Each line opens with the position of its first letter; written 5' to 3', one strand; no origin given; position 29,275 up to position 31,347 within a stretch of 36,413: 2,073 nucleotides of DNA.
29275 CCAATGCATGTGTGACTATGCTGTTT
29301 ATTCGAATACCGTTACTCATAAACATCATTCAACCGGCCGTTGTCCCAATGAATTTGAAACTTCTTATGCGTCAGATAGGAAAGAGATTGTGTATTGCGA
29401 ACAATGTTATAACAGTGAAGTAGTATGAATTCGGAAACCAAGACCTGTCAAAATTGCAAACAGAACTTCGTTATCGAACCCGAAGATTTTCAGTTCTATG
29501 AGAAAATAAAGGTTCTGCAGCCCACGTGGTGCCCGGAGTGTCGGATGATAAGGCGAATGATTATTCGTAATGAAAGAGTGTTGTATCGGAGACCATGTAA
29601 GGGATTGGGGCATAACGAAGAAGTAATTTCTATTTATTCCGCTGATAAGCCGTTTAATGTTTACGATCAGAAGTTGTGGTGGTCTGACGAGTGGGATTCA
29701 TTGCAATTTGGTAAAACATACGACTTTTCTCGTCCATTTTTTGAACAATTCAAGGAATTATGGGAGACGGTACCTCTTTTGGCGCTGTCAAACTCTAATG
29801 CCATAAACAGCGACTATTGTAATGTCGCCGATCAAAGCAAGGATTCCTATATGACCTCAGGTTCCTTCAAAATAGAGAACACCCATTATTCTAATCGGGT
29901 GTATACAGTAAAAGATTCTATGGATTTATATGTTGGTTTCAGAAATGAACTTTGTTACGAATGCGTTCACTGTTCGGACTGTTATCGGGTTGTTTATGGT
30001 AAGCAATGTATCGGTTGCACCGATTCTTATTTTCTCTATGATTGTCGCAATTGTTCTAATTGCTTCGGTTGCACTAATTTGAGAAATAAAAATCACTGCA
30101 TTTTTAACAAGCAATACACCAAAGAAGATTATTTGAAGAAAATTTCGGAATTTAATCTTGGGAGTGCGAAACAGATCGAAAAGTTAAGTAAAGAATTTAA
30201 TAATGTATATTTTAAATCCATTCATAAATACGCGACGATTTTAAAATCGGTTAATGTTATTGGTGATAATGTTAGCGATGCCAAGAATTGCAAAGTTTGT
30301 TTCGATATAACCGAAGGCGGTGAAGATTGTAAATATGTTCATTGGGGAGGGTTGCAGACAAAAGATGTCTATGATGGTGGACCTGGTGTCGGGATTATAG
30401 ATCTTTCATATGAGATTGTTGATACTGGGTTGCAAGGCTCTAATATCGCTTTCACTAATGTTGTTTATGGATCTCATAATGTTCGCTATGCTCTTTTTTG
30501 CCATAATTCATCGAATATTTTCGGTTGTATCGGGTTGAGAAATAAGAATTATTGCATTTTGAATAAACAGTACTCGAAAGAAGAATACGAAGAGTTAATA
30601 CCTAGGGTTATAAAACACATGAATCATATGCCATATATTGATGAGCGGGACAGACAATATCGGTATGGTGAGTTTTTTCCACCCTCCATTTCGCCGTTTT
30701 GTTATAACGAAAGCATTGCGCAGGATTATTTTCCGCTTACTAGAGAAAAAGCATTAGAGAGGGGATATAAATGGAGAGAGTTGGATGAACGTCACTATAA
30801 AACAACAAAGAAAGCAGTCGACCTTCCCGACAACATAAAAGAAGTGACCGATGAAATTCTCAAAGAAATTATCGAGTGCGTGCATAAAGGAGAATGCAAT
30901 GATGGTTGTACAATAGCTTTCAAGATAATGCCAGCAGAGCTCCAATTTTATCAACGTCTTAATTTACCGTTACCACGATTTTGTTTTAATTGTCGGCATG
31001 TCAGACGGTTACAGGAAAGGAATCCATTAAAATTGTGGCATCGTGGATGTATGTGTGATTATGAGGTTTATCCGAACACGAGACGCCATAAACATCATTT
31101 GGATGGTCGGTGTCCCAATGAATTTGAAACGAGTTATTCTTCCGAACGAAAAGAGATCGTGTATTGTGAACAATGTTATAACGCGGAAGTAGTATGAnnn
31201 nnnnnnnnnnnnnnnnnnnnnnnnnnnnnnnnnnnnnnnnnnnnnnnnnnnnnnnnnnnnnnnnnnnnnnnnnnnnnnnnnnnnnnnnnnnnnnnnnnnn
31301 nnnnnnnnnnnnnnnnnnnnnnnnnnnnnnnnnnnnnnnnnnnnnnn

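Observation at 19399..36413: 17-kb operon-like tandem array of nine cysteine-rich paralogs of unknown function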

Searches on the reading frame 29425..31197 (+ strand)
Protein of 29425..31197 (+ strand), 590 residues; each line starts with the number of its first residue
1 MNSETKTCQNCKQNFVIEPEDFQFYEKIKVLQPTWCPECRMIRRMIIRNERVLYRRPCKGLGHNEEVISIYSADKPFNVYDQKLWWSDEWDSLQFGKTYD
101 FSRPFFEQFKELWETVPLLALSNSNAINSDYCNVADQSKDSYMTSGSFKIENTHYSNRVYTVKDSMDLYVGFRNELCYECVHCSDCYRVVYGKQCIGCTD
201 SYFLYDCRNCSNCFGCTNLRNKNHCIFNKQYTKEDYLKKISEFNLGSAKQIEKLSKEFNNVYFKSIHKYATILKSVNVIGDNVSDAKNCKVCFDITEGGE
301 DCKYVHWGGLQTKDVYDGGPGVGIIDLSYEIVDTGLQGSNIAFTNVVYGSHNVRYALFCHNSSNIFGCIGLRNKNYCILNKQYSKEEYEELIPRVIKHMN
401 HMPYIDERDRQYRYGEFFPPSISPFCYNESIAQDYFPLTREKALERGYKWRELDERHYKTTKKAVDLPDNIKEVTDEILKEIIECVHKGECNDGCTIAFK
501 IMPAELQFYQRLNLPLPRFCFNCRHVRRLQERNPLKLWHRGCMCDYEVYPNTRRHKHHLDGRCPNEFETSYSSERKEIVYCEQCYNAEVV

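Call 5: search_protein_families(library=pfam, proteins=[window:29425-31197:+], max_evalue=1)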
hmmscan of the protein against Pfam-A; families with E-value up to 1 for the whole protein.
window:29425-31197:+ (590 aa): 1 family
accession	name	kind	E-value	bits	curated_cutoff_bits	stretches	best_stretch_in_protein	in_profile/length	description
PF09606.15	Med15_N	-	0.022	14.9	24.1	0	380-402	42-64/72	ARC105/Med15 mediator subunit N-terminal KIX domain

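Call 6: search_protein_families(library=ncbifam, proteins=[window:29425-31197:+], max_evalue=1)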
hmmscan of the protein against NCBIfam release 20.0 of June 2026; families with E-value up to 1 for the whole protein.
window:29425-31197:+ (590 aa): 2 families
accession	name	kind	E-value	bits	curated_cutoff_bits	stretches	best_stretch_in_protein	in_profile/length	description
TIGR02200.1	GlrX_actino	hypoth_equivalog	0.055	13.9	89.5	1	27-49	1-22/77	mycoredoxin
NF002714.0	PRK02551.1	equivalog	0.1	12.3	190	0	358-386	90-122/157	class Ib ribonucleoside-diphosphate reductase assembly flavoprotein NrdI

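Call 10: find_homologous_proteins(query=window:29425-31194:+, max_evalue=0.001)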
Query window:29425-31194:+ (590 aa): 7938 proteins with E <= 0.001 among 8000 candidates; the best 120 are listed.
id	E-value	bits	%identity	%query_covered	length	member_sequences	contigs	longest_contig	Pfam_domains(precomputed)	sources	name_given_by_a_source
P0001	0.0e+0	1311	100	93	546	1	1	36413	-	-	-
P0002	0.0e+0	1147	78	100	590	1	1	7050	-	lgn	-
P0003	0.0e+0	1013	69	100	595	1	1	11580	-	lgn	-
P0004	3.3e-282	956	66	100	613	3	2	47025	-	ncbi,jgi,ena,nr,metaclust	ncbi:MAG: hypothetical protein UY56_C0004G0001 [Parcubacteria group bacterium GW2011_GWA1_50_14]|nr:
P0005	4.6e-273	926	65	100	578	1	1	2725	-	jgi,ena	-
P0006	3.7e-270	916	63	99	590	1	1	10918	-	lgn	-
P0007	2.7e-269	913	64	99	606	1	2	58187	-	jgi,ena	-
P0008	1.3e-268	911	63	100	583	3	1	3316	-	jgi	-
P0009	2.8e-268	910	63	100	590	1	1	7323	-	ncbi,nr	ncbi:MAG: hypothetical protein HY445_00825 [Candidatus Niyogibacteria bacterium]|nr:hypothetical pro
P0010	5.9e-266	902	62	99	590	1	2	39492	-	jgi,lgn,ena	-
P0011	6.3e-265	899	63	100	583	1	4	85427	-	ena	-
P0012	1.5e-264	897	63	100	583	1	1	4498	-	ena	-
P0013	3.1e-262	890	61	100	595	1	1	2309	-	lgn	-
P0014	4.2e-259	879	60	100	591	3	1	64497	-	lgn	-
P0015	1.2e-258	878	61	100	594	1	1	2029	-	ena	-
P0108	1.8e-220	752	56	99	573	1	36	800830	-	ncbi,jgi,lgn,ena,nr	ncbi:MAG: hypothetical protein US04_C0001G0686 [Candidatus Nomurabacteria bacterium GW2011_GWD2_36_1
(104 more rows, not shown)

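Call 18: find_encoding_contigs(protein=P0004, flank=10000, max_places=3)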
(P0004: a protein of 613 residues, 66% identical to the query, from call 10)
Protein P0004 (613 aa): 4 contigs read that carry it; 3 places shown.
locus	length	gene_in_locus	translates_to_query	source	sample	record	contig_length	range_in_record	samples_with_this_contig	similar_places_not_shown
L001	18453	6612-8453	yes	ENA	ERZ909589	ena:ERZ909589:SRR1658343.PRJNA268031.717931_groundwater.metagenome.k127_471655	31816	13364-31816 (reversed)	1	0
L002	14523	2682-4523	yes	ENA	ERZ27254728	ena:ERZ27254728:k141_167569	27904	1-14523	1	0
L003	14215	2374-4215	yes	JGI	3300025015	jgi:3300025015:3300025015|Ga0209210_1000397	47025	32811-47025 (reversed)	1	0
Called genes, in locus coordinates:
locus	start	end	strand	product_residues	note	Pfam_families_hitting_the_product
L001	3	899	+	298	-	?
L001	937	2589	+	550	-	-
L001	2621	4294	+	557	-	PF23477:zf_Tbcl_2 (weak)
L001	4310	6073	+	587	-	-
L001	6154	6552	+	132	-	PF01371:Trp_repressor (weak)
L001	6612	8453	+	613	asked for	-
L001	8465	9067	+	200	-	-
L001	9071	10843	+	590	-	-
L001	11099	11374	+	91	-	PF03091:CutA1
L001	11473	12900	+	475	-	PF02789:Peptidase_M17_N (faint), PF00883:Peptidase_M17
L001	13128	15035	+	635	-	PF02534:T4SS-DNA_transf (faint), PF01935:DUF87 (weak), PF10412:TrwB_AAD_bind, PF12696:TraG-D_C (weak), PF23477:zf_Tbcl_2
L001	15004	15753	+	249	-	PF01746:tRNA_m1G_MT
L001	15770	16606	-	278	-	-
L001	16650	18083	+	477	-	PF13567:DUF4131, PF03772:Competence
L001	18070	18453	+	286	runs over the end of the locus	PF00753:Lactamase_B (weak)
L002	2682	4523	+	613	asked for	-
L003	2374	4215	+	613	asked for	-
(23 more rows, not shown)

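Call 19: find_encoding_contigs(protein=P0108, flank=10000, max_places=2)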
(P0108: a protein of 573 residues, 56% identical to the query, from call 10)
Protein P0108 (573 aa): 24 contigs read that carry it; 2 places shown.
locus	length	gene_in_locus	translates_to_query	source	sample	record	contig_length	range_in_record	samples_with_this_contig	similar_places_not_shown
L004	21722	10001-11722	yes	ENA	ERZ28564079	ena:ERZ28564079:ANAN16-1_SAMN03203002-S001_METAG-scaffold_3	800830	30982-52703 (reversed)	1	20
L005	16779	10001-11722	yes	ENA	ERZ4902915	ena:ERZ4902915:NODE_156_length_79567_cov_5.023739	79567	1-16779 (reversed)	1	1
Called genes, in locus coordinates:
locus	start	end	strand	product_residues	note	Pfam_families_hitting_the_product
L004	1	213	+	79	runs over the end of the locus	PF13192:Thioredoxin_3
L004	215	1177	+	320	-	PF03773:ArsP_1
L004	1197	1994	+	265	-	PF01263:Aldose_epim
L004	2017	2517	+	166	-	PF01467:CTP_transf_like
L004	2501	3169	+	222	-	PF07099:DUF1361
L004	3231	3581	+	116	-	PF01050:MannoseP_isomer, PF07883:Cupin_2 (weak)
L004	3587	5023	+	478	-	PF04041:Glyco_hydro_130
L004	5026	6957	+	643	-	PF04041:Glyco_hydro_130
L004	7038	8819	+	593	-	PF00664:ABC_membrane, PF00005:ABC_tran, PF02463:SMC_N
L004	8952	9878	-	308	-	PF03741:TerC, PF04332:DUF475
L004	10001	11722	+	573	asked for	-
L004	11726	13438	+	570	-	-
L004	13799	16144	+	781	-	PF03477:ATP-cone, PF17975:RNR_Alpha, PF21995:RNR-II_ins_dom, PF02867:Ribonuc_red_lgC (faint)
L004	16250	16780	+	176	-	PF07155:ECF-ribofla_trS (weak)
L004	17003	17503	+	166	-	PF14478:DUF4430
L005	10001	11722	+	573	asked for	-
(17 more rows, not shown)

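Call 32: search_protein_families(library=padloc, proteins=[window:29425-31197:+], max_evalue=0.01)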
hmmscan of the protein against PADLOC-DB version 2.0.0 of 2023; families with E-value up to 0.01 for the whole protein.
window:29425-31197:+ (590 aa): 0 families

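Call 49: search_protein_families(library=phrogs, proteins=[window:29425-31197:+], max_evalue=0.01)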
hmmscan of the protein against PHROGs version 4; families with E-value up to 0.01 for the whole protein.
window:29425-31197:+ (590 aa): 0 families

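Call 77: predict_structure(alignment_id=A4)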
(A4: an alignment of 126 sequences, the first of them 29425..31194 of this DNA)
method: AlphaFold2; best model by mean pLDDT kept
length: 590 residues; sequences in the alignment: 126
mean_pLDDT: 85.7   pTM: 0.87
mean pLDDT of the five models: 85.7, 84.9, 84.0, 83.8, 82.2
residues with pLDDT >= 90: 322; 70-90: 163; 50-70: 104; < 50: 1
segments of 3 or more residues with pLDDT < 50: none
pLDDT, mean of each block of 10 residues (from residue 1): 93 96 94 95 92 90 90 93 92 97 98 95 69 67 69 66 62 55 56 57 64 64 79 89 88 87 90 77 76 76 76 67 83 83 93 96 97 98 99 98 97 97 94 92 95 84 96 96 94 88 89 89 85 89 93 92 95 91 92
secondary structure, 60 per line:
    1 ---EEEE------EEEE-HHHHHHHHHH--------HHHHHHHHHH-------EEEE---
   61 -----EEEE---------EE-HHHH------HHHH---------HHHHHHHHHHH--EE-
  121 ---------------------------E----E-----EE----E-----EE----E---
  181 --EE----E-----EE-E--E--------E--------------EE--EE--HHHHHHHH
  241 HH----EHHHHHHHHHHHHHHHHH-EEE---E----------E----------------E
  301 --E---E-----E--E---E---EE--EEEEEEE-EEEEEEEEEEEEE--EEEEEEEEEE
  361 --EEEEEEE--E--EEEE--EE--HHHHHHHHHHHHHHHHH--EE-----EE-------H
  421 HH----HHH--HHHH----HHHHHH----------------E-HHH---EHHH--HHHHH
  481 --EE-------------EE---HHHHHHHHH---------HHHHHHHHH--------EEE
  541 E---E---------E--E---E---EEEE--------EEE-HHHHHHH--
elements in order: E4-7 E14-17 H19-28 H37-46 E54-57 E66-69 H82-85 H92-95 H105-115 H233-242 H248-264 E266-268 E328-334 E336-348 E351-360 E363-369 E375-378 H385-401 H432-435 H440-445 H476-480 H503-511 H521-529 E538-541 E566-569 E578-580 H582-588
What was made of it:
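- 29425..31197 (+): Paralog 6 (590 aa). The second N-terminal zinc site is replaced by a conserved 'APGHNEE' variant. AlphaFold model pLDDT 85.7, pTM 0.87 (call 77).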

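Call 79: fold_search(model_id=the predicted structure, library=pdb)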
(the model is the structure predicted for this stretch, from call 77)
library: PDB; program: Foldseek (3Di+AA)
matches with E <= 10: 104; with E <= 0.001: 0
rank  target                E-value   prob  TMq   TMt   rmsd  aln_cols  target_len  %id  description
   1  5f42_A                1.7e-01  0.13  0.11  0.19  11.8       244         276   12  Activity and Crystal Structure of Francisella novicida UDP-N-Acetylglucosamine Acyltransferase (released 2016-10-12)
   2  3ixc                  1.8e-01  0.10  0.09  0.19  12.1       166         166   12  Crystal structure of hexapeptide transferase family protein from Anaplasma phagocytophilum (released 2009-09-22)
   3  4e6t_B                4.0e-01  0.06  0.07  0.12  11.9       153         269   10  Structure of LpxA from Acinetobacter baumannii at 1.8A resolution (P212121 form) (released 2012-12-12)
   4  8gpp_C                4.2e-01  0.06  0.08  0.17  14.5       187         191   12  Acinetobacter baumannii carbonic anhydrase PaaY (released 2023-05-31)
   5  8gpm                  5.1e-01  0.05  0.08  0.17  14.0       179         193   12  Acinetobacter baumannii carbonic anhydrase (released 2023-05-31)
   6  9lin                  5.7e-01  0.04  0.08  0.15  10.7       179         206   10  Crystal structure of apo dGCA1_L83A (released 2025-04-02)
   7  4m98                  6.3e-01  0.03  0.05  0.09  15.4       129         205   15  Acetyltransferase domain of PglB from Neisseria gonorrhoeae FA1090 (released 2013-10-02)
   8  8bef_x                6.6e-01  0.05  0.08  0.16  14.9       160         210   14  Cryo-EM structure of the Arabidopsis thaliana I+III2 supercomplex (CI membrane core) (released 2023-01-11)
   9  3tis_A                6.6e-01  0.04  0.07  0.16  13.0       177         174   15  Crystal structures of yrdA from Escherichia coli, a homologous protein of gamma-class carbonic anhydrases, show possib (released 2012-08-01)
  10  3bsy_A                6.6e-01  0.03  0.06  0.12  13.8       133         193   14  PglD from Campylobacter jejuni, NCTC 11168, in complex with acetyl coenzyme A (released 2008-07-29)
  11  3bfp                  6.6e-01  0.02  0.06  0.10  14.3       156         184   13  Crystal Structure of apo-PglD from Campylobacter jejuni (released 2008-01-22)
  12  8iuf_G3               7.4e-01  0.05  0.08  0.14  11.9       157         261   14  Cryo-EM structure of Euglena gracilis super-complex I+III2+IV, composite (released 2024-02-28)
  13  3bsw                  7.4e-01  0.03  0.07  0.14  14.3       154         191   14  PglD-citrate complex, from Campylobacter jejuni NCTC 11168 (released 2008-07-29)
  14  6ckt                  7.4e-01  0.03  0.07  0.12  14.3       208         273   10  Crystal structure of 2,3,4,5-tetrahydropyridine-2,6-dicarboxylate N-succinyltransferase from Legionella pneumophila Phil (released 2018-03-21)
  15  3vnp_A                7.7e-01  0.06  0.08  0.19  12.1       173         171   12  Crystal structure of hypothetical protein (GK2848) from Geobacillus Kaustophilus (released 2012-03-07)
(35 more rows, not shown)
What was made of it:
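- On Left-handed beta-helix (hexapeptide-repeat) proteins: The best Foldseek match has E 0.17, TM at most 0.22 and rmsd above 10 A (call 79).
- The best, though insignificant, fold matches are beta-helix acyltransferases and gamma-carbonic anhydrases (call 79).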

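Call 81: fold_search(model_id=the predicted structure, library=viral)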
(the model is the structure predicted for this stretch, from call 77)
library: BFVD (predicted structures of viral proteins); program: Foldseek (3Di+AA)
matches with E <= 10: 83; with E <= 0.001: 0
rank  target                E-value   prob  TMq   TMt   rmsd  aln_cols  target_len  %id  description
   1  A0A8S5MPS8            3.4e-03  1.00  0.08  0.25   5.8        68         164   20  Putative zinc-ribbon domain protein [Siphoviridae sp. ctsIQ24]
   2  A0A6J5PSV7            1.5e-01  0.06  0.06  0.15  12.2       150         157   13  Hexapeptide repeat [uncultured Caudovirales phage]
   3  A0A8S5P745            1.7e-01  1.00  0.07  0.51   0.6        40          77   32  Putative zinc-ribbon domain protein [Siphoviridae sp. ctsUY14]
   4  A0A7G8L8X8            7.9e-01  0.02  0.07  0.13  21.0       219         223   12  (no name in the UniProt tables at hand)
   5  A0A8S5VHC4            8.4e-01  0.99  0.07  0.32   0.6        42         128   36  Putative zinc-ribbon domain protein [Siphoviridae sp. ctNxi14]
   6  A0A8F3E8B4            1.1e+00  0.30  0.06  0.11  13.4        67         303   25  HNH endonuclease [Microbacterium phage Honk]
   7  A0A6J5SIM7            1.1e+00  0.06  0.05  0.14  11.2        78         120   18  Uncharacterized protein [uncultured Caudovirales phage]
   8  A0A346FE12            1.2e+00  0.25  0.06  0.14   7.6        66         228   21  (no name in the UniProt tables at hand)
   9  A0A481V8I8            1.2e+00  0.12  0.06  0.12  16.4       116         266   15  Zinc-finger domain protein [Halobacterium phage ChaoS9]
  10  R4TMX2                1.3e+00  0.14  0.09  0.20  12.4       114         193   18  C2H2-type domain-containing protein [Halogranum tailed virus 1]
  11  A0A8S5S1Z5            1.4e+00  0.94  0.06  0.37   0.7        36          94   25  Alanyl-tRNA synthetase [Siphoviridae sp. ctCIv11]
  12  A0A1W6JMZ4            1.4e+00  0.69  0.05  0.47   3.3        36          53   28  Uncharacterized protein [Lactococcus phage LW81]
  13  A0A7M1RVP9            1.5e+00  0.12  0.06  0.15   9.6        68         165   16  HNH nuclease domain-containing protein [uncultured phage cr118_1]
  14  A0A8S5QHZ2            1.6e+00  0.01  0.06  0.05  13.0       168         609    9  Uncharacterized protein [Myoviridae sp. ctdNl2]
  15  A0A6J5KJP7            1.8e+00  0.20  0.07  0.12   6.0        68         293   19  Uncharacterized protein [uncultured Caudovirales phage]
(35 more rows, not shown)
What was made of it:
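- BFVD zinc-ribbon proteins superpose at 0.6 A over about 40 residues (call 81).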
